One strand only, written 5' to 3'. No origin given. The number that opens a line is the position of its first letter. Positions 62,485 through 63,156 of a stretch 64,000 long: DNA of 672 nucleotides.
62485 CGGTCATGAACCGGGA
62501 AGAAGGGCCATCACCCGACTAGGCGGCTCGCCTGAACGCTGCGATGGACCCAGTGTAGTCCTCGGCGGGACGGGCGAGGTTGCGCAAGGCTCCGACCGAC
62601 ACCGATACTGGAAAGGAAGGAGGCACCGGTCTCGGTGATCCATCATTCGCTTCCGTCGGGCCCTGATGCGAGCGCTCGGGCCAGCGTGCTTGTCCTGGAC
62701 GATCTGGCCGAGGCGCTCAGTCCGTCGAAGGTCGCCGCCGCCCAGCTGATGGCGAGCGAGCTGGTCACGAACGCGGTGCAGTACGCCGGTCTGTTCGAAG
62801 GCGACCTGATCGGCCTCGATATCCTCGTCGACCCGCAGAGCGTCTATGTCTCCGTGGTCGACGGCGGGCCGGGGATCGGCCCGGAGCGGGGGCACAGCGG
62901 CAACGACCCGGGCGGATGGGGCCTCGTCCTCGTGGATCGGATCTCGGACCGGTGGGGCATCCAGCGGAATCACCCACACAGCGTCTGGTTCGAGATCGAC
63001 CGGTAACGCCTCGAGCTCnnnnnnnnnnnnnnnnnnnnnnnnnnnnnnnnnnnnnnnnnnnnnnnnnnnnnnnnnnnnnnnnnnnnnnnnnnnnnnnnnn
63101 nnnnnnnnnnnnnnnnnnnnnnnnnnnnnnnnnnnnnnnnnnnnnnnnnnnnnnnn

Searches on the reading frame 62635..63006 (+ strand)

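Call 41: search_protein_families(library=pfam, proteins=[window:62635-63006:+], max_evalue=0.01)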
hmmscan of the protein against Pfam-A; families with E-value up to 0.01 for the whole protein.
window:62635-63006:+ (123 aa): 2 families
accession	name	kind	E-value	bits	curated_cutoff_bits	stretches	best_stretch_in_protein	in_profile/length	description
PF13581.12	HATPase_c_2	-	6.7e-11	42.7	27.4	1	14-111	8-116/127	Histidine kinase-like ATPase domain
PF02518.31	HATPase_c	-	3e-06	28.1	26.4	1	36-109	6-89/111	Histidine kinase-, DNA gyrase B-, and HSP90-like ATPase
